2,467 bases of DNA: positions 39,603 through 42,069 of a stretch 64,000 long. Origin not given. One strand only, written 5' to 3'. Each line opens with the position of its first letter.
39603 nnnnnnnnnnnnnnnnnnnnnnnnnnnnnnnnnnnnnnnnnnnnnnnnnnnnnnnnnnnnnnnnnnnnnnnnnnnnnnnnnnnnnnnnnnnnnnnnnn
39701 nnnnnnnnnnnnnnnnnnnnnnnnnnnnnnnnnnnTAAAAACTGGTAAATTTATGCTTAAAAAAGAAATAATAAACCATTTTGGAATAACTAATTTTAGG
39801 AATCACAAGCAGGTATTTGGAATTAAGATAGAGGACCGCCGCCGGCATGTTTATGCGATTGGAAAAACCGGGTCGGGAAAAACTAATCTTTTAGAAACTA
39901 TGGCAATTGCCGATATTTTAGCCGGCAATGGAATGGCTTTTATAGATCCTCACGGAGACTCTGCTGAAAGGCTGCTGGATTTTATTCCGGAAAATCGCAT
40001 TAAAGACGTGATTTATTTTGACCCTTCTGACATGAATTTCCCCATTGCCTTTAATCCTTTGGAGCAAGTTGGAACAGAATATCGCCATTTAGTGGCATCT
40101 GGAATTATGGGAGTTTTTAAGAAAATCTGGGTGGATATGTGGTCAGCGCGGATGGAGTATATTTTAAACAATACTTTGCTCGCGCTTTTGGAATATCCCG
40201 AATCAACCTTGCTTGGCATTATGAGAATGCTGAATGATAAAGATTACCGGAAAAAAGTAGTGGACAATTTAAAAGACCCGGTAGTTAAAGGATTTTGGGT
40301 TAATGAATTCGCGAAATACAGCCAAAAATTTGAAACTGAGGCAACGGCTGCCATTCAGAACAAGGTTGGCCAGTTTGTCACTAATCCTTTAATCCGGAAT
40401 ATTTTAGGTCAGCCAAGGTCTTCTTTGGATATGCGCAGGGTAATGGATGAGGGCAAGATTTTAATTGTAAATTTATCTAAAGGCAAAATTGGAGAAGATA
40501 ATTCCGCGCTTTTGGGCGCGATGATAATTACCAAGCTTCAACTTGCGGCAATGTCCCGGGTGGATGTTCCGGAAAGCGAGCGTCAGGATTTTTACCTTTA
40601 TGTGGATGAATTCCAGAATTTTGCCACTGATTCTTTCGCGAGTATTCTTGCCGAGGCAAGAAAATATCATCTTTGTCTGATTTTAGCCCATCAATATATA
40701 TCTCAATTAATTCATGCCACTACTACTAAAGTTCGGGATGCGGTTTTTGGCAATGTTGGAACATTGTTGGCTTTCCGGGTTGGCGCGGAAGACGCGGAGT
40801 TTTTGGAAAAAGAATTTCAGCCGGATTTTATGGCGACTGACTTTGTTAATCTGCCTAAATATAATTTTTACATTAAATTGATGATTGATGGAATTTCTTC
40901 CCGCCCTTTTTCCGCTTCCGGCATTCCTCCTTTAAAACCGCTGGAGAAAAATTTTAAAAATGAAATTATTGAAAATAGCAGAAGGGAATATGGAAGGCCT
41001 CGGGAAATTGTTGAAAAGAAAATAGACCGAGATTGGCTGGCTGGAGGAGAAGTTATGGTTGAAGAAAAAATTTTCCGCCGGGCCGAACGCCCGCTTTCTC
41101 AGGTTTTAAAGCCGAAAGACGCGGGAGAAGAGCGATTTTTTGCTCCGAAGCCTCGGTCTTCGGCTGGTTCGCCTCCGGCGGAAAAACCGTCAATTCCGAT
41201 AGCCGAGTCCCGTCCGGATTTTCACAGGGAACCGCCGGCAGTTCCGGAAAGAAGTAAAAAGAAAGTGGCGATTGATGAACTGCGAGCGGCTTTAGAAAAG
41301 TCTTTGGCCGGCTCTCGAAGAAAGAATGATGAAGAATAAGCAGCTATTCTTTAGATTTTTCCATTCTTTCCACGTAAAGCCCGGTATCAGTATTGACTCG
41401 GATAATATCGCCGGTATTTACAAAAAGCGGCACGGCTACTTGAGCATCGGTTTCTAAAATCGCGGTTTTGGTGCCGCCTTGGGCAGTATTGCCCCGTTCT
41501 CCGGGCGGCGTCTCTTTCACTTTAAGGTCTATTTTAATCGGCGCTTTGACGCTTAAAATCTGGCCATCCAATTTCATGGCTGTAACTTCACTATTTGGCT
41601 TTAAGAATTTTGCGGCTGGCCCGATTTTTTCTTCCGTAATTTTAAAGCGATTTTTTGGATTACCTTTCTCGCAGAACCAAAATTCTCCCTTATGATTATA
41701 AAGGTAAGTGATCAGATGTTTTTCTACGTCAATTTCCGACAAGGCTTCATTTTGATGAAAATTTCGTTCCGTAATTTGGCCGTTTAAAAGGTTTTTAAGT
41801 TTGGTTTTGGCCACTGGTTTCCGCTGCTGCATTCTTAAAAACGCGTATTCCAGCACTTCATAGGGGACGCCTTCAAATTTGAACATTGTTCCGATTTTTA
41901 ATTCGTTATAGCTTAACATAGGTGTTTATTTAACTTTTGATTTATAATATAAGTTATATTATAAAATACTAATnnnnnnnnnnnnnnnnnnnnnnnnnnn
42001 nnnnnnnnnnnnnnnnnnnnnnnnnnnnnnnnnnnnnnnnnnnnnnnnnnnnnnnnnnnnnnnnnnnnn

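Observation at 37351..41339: Cluster: sigma-70 region-4 HTH protein, 2-TM membrane protein, TraD/HerA-like P-loop ATPase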

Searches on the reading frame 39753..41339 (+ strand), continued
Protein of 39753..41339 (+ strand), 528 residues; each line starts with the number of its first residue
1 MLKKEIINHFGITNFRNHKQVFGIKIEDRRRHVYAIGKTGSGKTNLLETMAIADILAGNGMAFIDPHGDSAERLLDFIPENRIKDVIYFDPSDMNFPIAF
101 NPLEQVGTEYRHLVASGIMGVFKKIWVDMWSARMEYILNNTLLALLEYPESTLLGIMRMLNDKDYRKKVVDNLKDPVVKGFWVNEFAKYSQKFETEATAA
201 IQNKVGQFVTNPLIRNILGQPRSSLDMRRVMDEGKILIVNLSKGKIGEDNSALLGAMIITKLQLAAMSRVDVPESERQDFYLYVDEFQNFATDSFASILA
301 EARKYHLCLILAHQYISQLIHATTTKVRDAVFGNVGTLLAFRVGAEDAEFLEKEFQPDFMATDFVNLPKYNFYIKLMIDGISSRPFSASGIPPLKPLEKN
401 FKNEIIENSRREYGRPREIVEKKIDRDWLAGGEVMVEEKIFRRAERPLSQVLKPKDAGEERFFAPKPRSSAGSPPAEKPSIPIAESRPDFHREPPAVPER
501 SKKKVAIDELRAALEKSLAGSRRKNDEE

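Call 73: search_protein_families(library=pfam, proteins=[L087:1196-2845:+, L087:2861-5338:+, L091:2870-4801:+, L091:4798-7236:+, L088:2744-5464:+, L088:5457-6281:+, L091:7321-8316:+, L091:1240-2289:+], max_evalue=0.001)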
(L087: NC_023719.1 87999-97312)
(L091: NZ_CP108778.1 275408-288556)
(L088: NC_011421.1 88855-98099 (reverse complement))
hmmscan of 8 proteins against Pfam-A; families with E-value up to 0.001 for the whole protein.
L087:1196-2845:+ (549 aa): 5 families
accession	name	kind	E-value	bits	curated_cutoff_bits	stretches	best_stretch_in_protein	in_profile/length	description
PF19044.6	P-loop_TraG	-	1.6e-15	57.1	25.8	1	420-547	252-391/413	TraG P-loop domain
PF12846.13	AAA_10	-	4.7e-09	36.2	27.5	1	419-499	241-318/362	AAA-like domain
PF01935.23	DUF87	-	1.1e-08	35.9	23.2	1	331-401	14-79/220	Helicase HerA, central domain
PF10412.15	TrwB_AAD_bind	-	2.8e-06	26.9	20.5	0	420-501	246-327/387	Type IV secretion-system coupling protein DNA-binding domain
PF13401.12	AAA_22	-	1.3e-05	25.9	27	1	341-427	6-93/130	AAA domain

L087:2861-5338:+ (825 aa): 0 families

L091:2870-4801:+ (643 aa): 4 families
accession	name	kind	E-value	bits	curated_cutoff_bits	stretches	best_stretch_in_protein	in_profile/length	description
PF19044.6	P-loop_TraG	-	1.6e-14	53.8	25.8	2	445-539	250-347/413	TraG P-loop domain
PF12846.13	AAA_10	-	1e-11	44.9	27.5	1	420-497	215-292/362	AAA-like domain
PF11130.14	TraC_F_IV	-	1.6e-05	24.6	28.1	1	52-164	266-374/375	TraC protein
PF01935.23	DUF87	-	5e-05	23.9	23.2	1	232-292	29-92/220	Helicase HerA, central domain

L091:4798-7236:+ (812 aa): 7 families
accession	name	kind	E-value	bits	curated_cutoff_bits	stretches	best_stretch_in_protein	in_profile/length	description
PF02534.20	T4SS-DNA_transf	-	2.4e-10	40.3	20.1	1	415-494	37-114/468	Type IV secretory system Conjugative DNA transfer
PF10412.15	TrwB_AAD_bind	-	2.1e-09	37.2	20.5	1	415-484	9-72/387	Type IV secretion-system coupling protein DNA-binding domain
PF01935.23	DUF87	-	1.3e-06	29.2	23.2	1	421-484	23-83/220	Helicase HerA, central domain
PF13401.12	AAA_22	-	1.8e-06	28.8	27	0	419-459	3-43/130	AAA domain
PF12696.13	TraG-D_C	-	1.3e-05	25.6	22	1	673-740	4-72/126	TraM recognition site of TraD and TraG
PF01580.24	FtsK_SpoIIIE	-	0.00022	21.2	24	1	418-443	36-61/221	FtsK/SpoIIIE family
PF25199.1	nSTAND_NTPase5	-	0.00093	19.5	34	0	417-480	37-101/145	Novel STAND NTPase 5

L088:2744-5464:+ (906 aa): 4 families
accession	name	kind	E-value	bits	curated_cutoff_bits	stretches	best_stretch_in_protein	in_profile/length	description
PF20720.3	nSTAND3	-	8.6e-06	26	27.2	1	418-451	21-54/155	Novel STAND NTPase 3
PF13401.12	AAA_22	-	0.00035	21.3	27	0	418-473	9-64/130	AAA domain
PF01695.23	IstB_IS21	-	0.00057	19.9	24.1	0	402-452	85-130/238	IstB-like ATP binding protein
PF06745.19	ATPase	-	0.00066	19.5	26.6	0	419-446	24-52/231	KaiC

L088:5457-6281:+ (274 aa): 1 family
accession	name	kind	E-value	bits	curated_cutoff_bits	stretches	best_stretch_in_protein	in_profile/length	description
PF13814.12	Replic_Relax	-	2.9e-12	47.5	25.3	1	42-215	7-183/191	Replication-relaxation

L091:7321-8316:+ (331 aa): 1 family
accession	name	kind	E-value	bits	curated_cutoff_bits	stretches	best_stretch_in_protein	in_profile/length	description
PF13814.12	Replic_Relax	-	2.7e-36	125.9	25.3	1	24-206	2-178/191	Replication-relaxation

L091:1240-2289:+ (349 aa): 1 family
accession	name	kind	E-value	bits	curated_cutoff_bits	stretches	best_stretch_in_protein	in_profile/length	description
PF12666.12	PrgI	-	1.3e-17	64.6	27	1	14-101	1-89/91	PrgI family protein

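Call 80: search_dna_similar(query=L087:2861-4000:+, collection=plasmids, mode=protein, max_rows=20, max_evalue=0.001)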
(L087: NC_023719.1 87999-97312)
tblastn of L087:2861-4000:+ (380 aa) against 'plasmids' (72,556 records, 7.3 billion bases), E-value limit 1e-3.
Records with a match: 19; places in all: 19; records where one place covers at least 80% of the query: 18.
Best place of each record, by identity: <60% 19.
By first word of the organism name: Clostridium 18; Priestia 1.
By predicted mobility (MOB-suite, as given by PLSDB): non-mobilizable 19.
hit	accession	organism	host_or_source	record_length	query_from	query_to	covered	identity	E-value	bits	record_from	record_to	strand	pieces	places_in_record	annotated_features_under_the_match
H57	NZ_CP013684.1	Clostridium botulinum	Microbial isolate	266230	29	347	84%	26.4%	9e-10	68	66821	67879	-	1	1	ATP-binding protein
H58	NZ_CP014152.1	Clostridium botulinum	Microbial isolate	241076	29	347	84%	26.1%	7e-10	69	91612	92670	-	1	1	hypothetical protein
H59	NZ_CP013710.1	Clostridium botulinum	Microbial isolate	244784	29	347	84%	26.1%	7e-10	69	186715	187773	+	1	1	hypothetical protein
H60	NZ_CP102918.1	Clostridium botulinum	Pate collected as part of botulism ...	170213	29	347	84%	25.8%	3e-9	67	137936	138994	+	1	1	hypothetical protein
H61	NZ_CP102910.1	Clostridium botulinum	Homo sapiens,Fecal sample from botulism ...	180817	29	347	84%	25.8%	3e-9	67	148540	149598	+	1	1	hypothetical protein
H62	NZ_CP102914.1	Clostridium botulinum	Homo sapiens,Fecal sample from botulism ...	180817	29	347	84%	25.8%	3e-9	67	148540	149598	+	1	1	hypothetical protein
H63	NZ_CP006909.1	Clostridium botulinum CDC_1436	Isolate microbial culture,stool (infant)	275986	29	347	84%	25.8%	3e-9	66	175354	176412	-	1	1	ATP-binding protein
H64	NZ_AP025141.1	Clostridium botulinum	Homo sapiens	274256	29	347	84%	25.8%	3e-9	66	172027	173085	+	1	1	ATP-binding protein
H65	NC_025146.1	Clostridium botulinum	-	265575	29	347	84%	25.8%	4e-9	66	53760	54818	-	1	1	hypothetical protein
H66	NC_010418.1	Clostridium botulinum A3 str. Loch Maree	-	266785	29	347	84%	25.8%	4e-9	66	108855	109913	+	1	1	ATP-binding protein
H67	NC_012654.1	Clostridium botulinum Ba4 str. 657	-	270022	29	347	84%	25.8%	4e-9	66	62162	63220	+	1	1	ATP-binding protein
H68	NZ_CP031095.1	Clostridium botulinum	Homo sapiens,human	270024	29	347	84%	25.8%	4e-9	66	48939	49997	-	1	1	ATP-binding protein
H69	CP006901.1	Clostridium botulinum Prevot_594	Isolate microbial culture,ham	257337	29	347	84%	25.8%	4e-9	66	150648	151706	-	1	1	AAA-like domain protein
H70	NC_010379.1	Clostridium botulinum B1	-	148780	29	347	84%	25.8%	6e-9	66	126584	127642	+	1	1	hypothetical protein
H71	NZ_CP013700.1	Clostridium sporogenes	Microbial isolate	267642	29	347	84%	25.6%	1e-9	67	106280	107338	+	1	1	ATP-binding protein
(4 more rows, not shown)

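Call 81: get_annotated_region(hit=H66, flank=7000)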
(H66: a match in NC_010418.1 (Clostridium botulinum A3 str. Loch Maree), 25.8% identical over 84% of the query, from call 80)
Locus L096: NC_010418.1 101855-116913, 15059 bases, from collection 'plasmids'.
description: Clostridium botulinum A3 str. Loch Maree plasmid pCLK, complete sequence
organism: Clostridium botulinum A3 str. Loch Maree (NCBI taxid 498214)
taxonomy: Bacteria; Bacillota; Clostridia; Eubacteriales; Clostridiaceae; Clostridium; Clostridium botulinum; Clostridium botulinum A3 str. Loch Maree
host: -; source: -; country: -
typing (MOB-suite, as given by PLSDB): non-mobilizable; replicon rep_cluster_1536; mating-pair formation MPF_T
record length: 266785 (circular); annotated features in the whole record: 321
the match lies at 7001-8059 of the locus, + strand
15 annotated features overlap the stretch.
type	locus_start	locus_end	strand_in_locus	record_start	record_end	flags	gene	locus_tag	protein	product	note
CDS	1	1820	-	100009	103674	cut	-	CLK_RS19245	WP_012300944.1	DUF6273 domain-containing protein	-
CDS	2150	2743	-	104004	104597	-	-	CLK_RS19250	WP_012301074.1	hypothetical protein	-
CDS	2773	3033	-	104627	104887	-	-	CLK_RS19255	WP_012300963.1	hypothetical protein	-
CDS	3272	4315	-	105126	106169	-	-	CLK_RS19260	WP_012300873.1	hypothetical protein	-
CDS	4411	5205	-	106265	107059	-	-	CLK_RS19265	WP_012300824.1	hypothetical protein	-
CDS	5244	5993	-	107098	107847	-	-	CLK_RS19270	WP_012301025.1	hypothetical protein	-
CDS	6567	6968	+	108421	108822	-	-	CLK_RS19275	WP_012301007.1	TrbC/VirB2 family protein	-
CDS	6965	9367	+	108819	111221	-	-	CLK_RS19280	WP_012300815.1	ATP-binding protein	-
CDS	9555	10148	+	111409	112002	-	-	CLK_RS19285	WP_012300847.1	hypothetical protein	-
CDS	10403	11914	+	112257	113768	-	-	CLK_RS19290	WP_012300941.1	AAA family ATPase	-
CDS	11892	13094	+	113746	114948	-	-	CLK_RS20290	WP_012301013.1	hypothetical protein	-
CDS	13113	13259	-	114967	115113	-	-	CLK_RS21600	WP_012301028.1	hypothetical protein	-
CDS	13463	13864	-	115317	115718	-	-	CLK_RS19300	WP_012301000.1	hypothetical protein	-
CDS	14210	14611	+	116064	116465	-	tnpA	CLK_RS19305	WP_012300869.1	IS200/IS605 family transposase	-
CDS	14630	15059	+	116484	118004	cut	-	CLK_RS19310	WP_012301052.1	hypothetical protein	-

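Call 88: search_solved_structures(query=A3, max_evalue=0.01, show_alignments=1)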
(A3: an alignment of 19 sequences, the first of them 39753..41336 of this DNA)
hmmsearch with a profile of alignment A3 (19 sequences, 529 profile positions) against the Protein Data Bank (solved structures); distinct sequences matched with E-value up to 0.01: 3.
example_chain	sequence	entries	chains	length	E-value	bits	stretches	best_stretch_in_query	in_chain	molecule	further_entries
1gl6_A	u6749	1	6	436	2e-07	33.5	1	26-72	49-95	ATPASE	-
1e9r_A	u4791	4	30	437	2e-07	33.5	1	26-72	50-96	CONJUGAL TRANSFER PROTEIN TRWB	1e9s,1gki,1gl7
6sz9_A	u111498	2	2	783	1.4e-05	27.5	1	15-77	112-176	IcmO (DotL)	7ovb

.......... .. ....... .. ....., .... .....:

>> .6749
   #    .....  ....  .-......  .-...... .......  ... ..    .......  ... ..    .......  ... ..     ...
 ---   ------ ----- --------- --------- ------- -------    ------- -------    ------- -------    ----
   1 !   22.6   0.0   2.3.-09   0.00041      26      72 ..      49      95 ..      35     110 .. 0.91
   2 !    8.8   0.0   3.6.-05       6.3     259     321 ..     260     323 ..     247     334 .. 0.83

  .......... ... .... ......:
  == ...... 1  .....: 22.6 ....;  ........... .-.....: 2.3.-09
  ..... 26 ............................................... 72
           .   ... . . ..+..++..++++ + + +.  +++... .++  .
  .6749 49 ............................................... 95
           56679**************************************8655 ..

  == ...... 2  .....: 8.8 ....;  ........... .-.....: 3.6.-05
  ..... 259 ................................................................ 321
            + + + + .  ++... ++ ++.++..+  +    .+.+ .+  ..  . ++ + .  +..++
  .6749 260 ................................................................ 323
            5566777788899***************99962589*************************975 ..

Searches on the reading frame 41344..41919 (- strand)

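Call 6: search_protein_families(library=pfam, proteins=[window:41344-41919:-], max_evalue=0.01)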
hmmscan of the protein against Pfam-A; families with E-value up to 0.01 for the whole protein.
window:41344-41919:- (191 aa): 3 families
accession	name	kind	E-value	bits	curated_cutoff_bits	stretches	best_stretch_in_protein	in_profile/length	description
PF09285.17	Elong-fact-P_C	-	1.7e-22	79.3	25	1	130-185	1-56/56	Elongation factor P, C-terminal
PF08207.18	EFP_N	-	5.3e-11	42.8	23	1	4-58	2-56/58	Elongation factor P (EF-P) KOW-like domain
PF01132.26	EFP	-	3.6e-05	24.1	27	1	71-121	4-53/54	Elongation factor P (EF-P) OB domain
